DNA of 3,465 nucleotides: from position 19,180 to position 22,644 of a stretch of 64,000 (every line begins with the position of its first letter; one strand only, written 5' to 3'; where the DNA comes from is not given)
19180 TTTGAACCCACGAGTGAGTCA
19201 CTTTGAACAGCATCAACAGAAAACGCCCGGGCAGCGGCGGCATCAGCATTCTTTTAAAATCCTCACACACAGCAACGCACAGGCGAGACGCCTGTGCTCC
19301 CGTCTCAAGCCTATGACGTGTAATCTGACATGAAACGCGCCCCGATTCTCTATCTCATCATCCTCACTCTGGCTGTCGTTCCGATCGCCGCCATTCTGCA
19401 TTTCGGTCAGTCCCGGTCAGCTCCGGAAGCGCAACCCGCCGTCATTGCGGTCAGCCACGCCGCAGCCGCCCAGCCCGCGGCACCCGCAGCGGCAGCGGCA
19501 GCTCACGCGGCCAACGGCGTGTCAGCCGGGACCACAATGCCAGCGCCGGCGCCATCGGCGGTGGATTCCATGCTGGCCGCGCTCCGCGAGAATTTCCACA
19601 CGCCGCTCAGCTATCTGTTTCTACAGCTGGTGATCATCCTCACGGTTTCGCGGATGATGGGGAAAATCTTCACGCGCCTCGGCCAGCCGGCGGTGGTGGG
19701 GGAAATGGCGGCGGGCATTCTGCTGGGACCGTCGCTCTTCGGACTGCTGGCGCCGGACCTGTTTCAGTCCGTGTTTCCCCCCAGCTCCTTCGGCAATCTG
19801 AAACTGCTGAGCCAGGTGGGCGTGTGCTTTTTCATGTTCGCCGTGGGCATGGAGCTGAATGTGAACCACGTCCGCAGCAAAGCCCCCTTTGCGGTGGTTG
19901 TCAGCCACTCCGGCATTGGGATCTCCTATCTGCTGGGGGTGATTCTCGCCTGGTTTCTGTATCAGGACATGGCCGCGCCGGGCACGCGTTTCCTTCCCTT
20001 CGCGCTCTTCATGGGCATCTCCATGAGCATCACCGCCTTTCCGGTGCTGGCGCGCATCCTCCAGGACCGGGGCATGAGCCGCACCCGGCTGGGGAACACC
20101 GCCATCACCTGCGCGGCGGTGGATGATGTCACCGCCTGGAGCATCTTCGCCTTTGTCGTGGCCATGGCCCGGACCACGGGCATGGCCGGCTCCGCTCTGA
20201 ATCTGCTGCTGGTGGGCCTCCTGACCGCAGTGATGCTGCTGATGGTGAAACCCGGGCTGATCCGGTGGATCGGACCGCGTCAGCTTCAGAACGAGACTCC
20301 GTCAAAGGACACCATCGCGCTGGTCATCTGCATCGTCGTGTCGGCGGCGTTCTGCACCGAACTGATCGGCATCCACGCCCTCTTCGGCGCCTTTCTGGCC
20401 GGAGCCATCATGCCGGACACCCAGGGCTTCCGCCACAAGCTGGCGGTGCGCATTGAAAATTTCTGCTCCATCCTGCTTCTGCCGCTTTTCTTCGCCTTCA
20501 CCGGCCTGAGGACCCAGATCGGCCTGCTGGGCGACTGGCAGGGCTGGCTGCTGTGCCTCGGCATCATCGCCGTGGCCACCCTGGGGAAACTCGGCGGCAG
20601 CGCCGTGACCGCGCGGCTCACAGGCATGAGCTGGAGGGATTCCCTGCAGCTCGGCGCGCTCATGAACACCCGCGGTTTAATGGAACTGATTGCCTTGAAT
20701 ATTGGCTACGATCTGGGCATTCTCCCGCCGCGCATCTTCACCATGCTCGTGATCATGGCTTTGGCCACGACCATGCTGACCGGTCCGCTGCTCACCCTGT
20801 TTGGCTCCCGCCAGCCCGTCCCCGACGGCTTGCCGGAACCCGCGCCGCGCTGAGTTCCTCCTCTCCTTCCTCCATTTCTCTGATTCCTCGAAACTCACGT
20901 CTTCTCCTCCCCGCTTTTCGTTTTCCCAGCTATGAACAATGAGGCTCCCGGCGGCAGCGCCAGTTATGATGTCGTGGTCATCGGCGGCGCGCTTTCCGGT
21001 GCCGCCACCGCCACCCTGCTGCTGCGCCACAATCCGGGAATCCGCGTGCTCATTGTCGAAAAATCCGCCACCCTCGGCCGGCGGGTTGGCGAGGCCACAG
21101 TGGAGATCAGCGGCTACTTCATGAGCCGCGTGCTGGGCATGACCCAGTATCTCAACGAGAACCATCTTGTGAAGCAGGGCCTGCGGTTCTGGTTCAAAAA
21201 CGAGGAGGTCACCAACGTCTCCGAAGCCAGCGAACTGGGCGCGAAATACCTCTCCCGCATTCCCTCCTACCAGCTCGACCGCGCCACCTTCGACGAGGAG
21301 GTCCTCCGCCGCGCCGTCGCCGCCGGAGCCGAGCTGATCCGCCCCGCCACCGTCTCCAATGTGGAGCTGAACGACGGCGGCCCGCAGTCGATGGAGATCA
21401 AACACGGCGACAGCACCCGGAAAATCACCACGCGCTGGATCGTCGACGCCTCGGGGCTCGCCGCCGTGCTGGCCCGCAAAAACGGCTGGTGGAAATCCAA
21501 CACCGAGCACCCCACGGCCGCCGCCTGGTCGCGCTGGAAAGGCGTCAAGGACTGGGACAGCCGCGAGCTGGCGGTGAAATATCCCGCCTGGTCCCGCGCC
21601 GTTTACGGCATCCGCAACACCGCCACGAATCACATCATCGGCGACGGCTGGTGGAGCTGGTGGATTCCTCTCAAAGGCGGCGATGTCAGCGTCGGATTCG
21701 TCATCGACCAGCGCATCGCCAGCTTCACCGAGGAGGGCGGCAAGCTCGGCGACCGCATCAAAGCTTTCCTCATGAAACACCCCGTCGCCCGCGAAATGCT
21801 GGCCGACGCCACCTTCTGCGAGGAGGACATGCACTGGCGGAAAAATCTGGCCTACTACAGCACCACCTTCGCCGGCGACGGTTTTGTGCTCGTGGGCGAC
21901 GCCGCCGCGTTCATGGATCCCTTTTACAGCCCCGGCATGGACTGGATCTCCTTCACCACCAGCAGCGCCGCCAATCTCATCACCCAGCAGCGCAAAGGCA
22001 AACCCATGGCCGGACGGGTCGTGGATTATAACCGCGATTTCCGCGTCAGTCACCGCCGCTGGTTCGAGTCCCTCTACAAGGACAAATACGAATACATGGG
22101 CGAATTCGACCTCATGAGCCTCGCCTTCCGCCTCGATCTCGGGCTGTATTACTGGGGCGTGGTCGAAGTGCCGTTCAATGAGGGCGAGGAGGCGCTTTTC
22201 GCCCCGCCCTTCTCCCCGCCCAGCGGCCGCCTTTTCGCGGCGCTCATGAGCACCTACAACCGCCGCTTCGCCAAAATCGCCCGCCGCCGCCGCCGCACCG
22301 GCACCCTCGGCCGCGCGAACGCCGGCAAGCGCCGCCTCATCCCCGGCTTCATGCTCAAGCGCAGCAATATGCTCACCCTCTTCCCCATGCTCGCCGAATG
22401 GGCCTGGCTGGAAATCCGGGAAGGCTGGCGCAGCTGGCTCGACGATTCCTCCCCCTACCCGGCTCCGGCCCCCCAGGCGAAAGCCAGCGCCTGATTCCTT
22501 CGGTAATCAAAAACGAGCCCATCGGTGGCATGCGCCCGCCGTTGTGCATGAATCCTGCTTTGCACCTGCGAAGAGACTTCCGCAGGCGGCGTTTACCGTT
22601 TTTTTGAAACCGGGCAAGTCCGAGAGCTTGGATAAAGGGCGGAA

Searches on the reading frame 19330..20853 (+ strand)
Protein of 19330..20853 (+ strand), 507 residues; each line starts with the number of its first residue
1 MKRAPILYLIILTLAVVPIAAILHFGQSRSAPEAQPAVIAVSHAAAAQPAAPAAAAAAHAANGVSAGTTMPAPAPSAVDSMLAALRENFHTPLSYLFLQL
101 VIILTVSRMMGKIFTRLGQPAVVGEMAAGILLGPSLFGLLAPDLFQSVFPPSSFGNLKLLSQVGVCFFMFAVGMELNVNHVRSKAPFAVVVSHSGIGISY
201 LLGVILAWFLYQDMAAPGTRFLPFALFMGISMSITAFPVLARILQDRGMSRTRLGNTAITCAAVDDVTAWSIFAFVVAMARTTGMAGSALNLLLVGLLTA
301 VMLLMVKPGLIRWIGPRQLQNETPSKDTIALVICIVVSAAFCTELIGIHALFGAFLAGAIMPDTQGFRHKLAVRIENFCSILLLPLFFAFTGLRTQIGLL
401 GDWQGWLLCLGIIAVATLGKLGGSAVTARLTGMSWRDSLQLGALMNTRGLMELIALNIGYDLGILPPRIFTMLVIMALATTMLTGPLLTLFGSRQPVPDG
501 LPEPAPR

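Call 7: search_protein_families(library=pfam, proteins=[window:19330-20853:+], max_evalue=0.01)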
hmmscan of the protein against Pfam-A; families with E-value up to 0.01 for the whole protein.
window:19330-20853:+ (507 aa): 1 family
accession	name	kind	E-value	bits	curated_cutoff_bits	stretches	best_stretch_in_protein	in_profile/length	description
PF00999.27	Na_H_Exchanger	-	5.3e-60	203.7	26.2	1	106-489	6-370/375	Sodium/hydrogen exchanger, transmembrane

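Call 14: find_encoding_contigs(protein=window:19330-20853:+, flank=10000, max_places=10)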
Protein window:19330-20853:+ (507 aa): no gene with exactly this product is on record in the collection.

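Call 17: find_homologous_proteins(query=window:19330-20850:+, max_evalue=1e-30)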
Query window:19330-20850:+ (507 aa): 8000 proteins with E <= 1e-30 among 8000 candidates; the best 120 are listed.
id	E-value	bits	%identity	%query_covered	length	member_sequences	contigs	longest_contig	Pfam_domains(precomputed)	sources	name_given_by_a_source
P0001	0.0e+0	1086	100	100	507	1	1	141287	PF00999.27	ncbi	ncbi:MAG: cation:proton antiporter [Verrucomicrobiota bacterium]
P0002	7.1e-244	828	78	100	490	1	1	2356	PF00999.27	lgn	-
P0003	1.6e-224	764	74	99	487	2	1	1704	PF00999.27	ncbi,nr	ncbi:MAG: cation/H(+) antiporter [Verrucomicrobiaceae bacterium]|nr:MAG: cation/H(+) antiporter [Ver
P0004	3.0e-219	747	72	100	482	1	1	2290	PF00999.27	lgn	-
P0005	2.9e-217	741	72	99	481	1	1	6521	PF00999.27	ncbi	-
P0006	1.0e-202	693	68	100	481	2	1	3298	PF00999.27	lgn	-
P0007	1.4e-200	686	67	100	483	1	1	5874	PF00999.27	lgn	-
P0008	2.3e-200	685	66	100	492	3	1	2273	PF00999.27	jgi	jgi:Kef-type K+ transport system membrane component KefB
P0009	2.5e-200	685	68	100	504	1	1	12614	PF00999.27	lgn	-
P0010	2.9e-200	684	67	100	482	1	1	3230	PF00999.27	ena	-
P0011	3.0e-200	684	68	100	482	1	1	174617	PF00999.27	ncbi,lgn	ncbi:MAG: cation:proton antiporter [Verrucomicrobiota bacterium]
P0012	4.6e-200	684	67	100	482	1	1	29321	PF00999.27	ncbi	ncbi:MAG: cation:proton antiporter [Verrucomicrobiota bacterium]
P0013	1.1e-199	683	74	84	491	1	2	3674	PF00999.27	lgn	-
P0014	4.8e-199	680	73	85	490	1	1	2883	PF00999.27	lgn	-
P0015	9.1e-199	680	67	100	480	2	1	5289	PF00999.27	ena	-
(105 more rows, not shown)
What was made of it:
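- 19330..20853 (+): Downstream flank: CPA2 / Na_H_Exchanger antiporter gene. It is 100% identical to an NCBI Verrucomicrobiota MAG protein. Calls 7 and 17.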

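Call 18: find_encoding_contigs(protein=P0001, flank=10000, max_places=4)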
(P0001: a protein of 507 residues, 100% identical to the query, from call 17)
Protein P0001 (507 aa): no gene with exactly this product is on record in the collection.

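Call 19: find_encoding_contigs(protein=P0005, flank=6000, max_places=3)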
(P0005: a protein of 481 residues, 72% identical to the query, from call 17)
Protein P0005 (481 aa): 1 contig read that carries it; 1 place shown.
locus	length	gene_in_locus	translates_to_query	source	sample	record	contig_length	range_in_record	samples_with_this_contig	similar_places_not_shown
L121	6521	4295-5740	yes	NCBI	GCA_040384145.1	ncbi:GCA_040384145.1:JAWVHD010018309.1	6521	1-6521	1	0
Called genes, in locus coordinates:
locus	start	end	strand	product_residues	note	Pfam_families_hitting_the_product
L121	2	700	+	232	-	?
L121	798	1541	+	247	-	PF01113:DapB_N, PF05173:DapB_C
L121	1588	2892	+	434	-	PF01288:HPPK, PF02548:Pantoate_transf, PF13714:PEP_mutase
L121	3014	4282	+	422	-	PF00070:Pyr_redox (faint), PF00890:FAD_binding_2 (faint), PF01266:DAO (weak), PF01494:FAD_binding_3, PF03486:HI0933_like (faint), PF04820:Trp_halogenase, PF12831:FAD_oxidored, PF04820:Trp_halogenase, +2 more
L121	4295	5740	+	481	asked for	PF00999:Na_H_Exchanger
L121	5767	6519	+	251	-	?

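Call 20: find_encoding_contigs(protein=P0011, flank=6000, max_places=3)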
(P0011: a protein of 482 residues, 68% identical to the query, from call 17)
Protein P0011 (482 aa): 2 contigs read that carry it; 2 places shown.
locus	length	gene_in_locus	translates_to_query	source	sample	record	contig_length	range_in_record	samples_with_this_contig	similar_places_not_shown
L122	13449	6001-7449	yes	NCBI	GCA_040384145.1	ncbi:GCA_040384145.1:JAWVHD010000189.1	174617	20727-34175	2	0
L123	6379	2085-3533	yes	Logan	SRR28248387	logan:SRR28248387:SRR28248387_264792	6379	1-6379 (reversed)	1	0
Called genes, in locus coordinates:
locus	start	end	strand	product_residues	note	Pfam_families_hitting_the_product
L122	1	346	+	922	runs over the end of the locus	PF14312:FG-GAP_2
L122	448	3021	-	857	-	PF22544:HYDIN_VesB_CFA65-like_Ig (weak), PF24251:DUF7453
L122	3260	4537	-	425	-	PF00890:FAD_binding_2, PF01266:DAO (weak), PF01494:FAD_binding_3, PF03486:HI0933_like (weak), PF04820:Trp_halogenase, PF12831:FAD_oxidored, PF13450:NAD_binding_8, PF04820:Trp_halogenase, +2 more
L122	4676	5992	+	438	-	PF01494:FAD_binding_3, PF00070:Pyr_redox (faint), PF00890:FAD_binding_2 (faint), PF01266:DAO (weak), PF03486:HI0933_like (faint), PF04820:Trp_halogenase, PF07992:Pyr_redox_2 (faint), PF04820:Trp_halogenase, +1 more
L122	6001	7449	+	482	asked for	PF00999:Na_H_Exchanger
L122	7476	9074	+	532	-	PF01494:FAD_binding_3, PF05834:Lycopene_cycl (weak), PF12831:FAD_oxidored, PF04820:Trp_halogenase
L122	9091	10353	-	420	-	PF07586:HXXSHH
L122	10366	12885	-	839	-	PF07635:PSCyt1, PF07626:PSD3, PF07637:PSD5, PF07631:PSD4, PF07627:PSCyt3, PF07624:PSD2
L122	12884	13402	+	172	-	PF00578:AhpC-TSA (weak), PF08534:Redoxin (weak), PF00255:GSHPx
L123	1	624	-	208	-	?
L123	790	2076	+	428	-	PF00070:Pyr_redox (faint), PF00890:FAD_binding_2 (faint), PF01266:DAO (weak), PF01494:FAD_binding_3, PF03486:HI0933_like (faint), PF04820:Trp_halogenase, PF07992:Pyr_redox_2 (faint), PF04820:Trp_halogenase, +1 more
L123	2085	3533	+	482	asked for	PF00999:Na_H_Exchanger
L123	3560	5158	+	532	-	PF01494:FAD_binding_3, PF05834:Lycopene_cycl (weak), PF12831:FAD_oxidored, PF04820:Trp_halogenase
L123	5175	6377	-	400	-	?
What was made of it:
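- The gene is absent from the orthologous clusters (calls 19, 20).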

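Call 21: find_encoding_contigs(protein=P0002, flank=6000, max_places=3)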
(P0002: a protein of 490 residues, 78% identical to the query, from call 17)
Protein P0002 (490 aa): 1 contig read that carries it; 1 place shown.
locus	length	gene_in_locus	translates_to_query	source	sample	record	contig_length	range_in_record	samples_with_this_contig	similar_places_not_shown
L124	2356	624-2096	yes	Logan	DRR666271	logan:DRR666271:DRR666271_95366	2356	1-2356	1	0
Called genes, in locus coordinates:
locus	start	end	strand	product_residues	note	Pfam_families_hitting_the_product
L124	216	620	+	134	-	-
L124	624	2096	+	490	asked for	PF00999:Na_H_Exchanger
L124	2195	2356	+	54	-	?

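Call 22: find_encoding_contigs(protein=P0004, flank=6000, max_places=3)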
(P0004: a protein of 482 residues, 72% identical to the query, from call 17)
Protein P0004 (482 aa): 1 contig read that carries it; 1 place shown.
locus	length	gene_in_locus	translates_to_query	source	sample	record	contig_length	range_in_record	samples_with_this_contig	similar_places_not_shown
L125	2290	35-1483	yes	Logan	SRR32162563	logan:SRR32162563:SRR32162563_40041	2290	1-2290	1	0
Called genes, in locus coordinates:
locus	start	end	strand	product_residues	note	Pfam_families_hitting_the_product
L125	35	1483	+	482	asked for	PF00999:Na_H_Exchanger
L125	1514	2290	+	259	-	?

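Call 41: search_protein_families(library=phrogs, proteins=[L124:216-617:+], max_evalue=0.01)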
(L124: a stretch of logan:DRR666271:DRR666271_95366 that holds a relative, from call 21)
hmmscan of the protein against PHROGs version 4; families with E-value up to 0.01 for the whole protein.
L124:216-617:+ (134 aa): 0 families

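Call 42: search_protein_families(library=padloc, proteins=[L124:216-617:+], max_evalue=0.01)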
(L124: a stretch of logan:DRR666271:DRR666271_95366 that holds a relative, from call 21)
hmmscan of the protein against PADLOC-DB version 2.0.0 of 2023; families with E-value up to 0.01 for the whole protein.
L124:216-617:+ (134 aa): 0 families

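Call 43: search_protein_families(library=ncbifam, proteins=[L124:216-617:+], max_evalue=0.01)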
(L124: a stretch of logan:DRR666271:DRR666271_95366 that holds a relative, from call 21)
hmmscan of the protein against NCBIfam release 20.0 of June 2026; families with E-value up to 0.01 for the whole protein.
L124:216-617:+ (134 aa): 0 families

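Call 59: search_protein_families(library=pfam, proteins=[L124:216-617:+], max_evalue=0.01)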
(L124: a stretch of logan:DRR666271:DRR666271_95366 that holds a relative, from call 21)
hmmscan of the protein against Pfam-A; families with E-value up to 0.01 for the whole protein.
L124:216-617:+ (134 aa): 0 families

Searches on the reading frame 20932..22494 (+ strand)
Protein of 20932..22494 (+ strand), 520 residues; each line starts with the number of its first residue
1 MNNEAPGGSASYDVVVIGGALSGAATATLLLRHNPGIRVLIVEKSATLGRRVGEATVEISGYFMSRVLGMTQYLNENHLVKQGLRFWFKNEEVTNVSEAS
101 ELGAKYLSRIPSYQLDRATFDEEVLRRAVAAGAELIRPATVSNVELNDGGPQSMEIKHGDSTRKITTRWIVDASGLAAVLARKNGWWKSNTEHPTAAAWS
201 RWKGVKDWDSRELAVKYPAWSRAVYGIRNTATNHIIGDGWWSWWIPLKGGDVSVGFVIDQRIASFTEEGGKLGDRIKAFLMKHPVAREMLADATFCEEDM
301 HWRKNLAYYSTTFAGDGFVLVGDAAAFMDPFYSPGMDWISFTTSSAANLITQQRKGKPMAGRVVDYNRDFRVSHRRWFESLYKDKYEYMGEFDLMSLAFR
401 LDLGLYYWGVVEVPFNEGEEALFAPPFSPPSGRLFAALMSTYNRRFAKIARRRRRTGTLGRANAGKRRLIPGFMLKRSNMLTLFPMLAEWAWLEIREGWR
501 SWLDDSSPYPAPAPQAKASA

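Call 7: search_protein_families(library=pfam, proteins=[window:20932-22494:+], max_evalue=0.01)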
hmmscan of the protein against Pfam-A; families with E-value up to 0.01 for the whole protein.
window:20932-22494:+ (520 aa): 7 families
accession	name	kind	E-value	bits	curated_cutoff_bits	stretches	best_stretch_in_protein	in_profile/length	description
PF04820.20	Trp_halogenase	-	1.4e-15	57.5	21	2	111-371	151-372/458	Tryptophan halogenase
PF12831.13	FAD_oxidored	-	2.1e-10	40.9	27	1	13-195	1-165/416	FAD dependent oxidoreductase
PF01494.25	FAD_binding_3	-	9.6e-08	32.1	22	1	12-183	2-166/349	FAD binding domain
PF05834.18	Lycopene_cycl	-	2.9e-07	30.3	23.4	1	13-178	1-143/380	Lycopene cyclase protein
PF01266.30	DAO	-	5.5e-07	29.9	27.9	1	13-87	1-71/353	FAD dependent oxidoreductase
PF13450.12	NAD_binding_8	-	0.00014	22.5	21.9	1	16-56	1-39/68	NAD(P)-binding Rossmann-like domain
PF01946.23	Thi4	-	0.0031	17.2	26.2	1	11-50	17-55/235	Thi4 family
